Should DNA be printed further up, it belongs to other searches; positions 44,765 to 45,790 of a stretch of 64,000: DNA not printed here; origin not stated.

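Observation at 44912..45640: The RHS C-terminal toxin tip is an alpha/beta-hydrolase (GHSEG) domain, suggesting a lipase/esterase-type effector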

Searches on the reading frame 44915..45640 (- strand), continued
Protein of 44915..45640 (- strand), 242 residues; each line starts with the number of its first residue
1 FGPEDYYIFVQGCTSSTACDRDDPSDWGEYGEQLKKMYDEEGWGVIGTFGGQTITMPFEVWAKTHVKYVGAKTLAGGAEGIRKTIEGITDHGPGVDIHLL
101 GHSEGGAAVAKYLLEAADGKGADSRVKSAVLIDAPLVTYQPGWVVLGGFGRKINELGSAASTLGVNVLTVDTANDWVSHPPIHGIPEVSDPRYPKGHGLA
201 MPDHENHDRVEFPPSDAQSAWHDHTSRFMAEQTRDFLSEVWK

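Call 56: find_encoding_contigs(protein=P0011, flank=4000, max_places=3)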
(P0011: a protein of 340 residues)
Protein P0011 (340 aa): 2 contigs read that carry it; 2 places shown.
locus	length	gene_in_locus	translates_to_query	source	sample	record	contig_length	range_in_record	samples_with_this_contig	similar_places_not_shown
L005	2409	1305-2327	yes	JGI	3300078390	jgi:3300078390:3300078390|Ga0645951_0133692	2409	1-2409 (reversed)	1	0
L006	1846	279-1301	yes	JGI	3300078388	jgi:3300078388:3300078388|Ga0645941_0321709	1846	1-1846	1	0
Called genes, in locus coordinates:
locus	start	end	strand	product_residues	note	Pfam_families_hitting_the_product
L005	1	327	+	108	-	?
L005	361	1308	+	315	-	PF05552:MS_channel_1st_1 (weak), PF00924:MS_channel_2nd, PF21082:MS_channel_3rd (weak)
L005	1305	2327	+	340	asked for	-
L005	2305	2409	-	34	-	?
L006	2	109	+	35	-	?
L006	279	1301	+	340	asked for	-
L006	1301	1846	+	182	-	?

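Call 57: find_encoding_contigs(protein=P0005, flank=4000, max_places=3)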
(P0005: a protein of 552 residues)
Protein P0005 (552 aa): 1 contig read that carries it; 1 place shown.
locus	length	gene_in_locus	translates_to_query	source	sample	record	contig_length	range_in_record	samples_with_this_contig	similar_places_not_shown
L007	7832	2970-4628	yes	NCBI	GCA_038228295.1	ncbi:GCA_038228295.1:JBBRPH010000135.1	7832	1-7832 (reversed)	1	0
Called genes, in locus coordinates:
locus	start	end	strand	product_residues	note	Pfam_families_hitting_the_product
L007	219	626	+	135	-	PF27226:AF_1845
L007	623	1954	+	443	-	PF25023:TEN_YD-shell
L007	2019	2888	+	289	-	PF27226:AF_1845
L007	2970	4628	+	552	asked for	PF05593:RHS_repeat (faint), PF25023:TEN_YD-shell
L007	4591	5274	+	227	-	-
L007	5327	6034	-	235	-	PF00589:Phage_integrase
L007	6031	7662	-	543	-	PF01526:DDE_Tnp_Tn3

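Call 58: find_encoding_contigs(protein=P0010, flank=4000, max_places=3)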
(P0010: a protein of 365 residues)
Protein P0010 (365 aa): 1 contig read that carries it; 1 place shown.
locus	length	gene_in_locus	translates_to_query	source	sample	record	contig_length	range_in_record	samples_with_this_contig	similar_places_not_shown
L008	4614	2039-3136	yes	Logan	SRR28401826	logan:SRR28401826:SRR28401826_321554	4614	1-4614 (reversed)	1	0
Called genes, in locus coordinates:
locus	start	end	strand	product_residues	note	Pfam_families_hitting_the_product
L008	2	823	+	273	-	?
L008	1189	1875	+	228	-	-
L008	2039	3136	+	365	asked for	-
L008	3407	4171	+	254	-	-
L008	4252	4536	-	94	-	-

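Call 89: search_dna_similar(query=window:44915-45640:-, collection=plasmids, mode=protein, max_evalue=0.001, max_rows=10)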
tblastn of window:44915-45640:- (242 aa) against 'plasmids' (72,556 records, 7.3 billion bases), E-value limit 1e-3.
No match.
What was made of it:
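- Tried and rejected: tblastn against plasmids gave no match (call 89).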
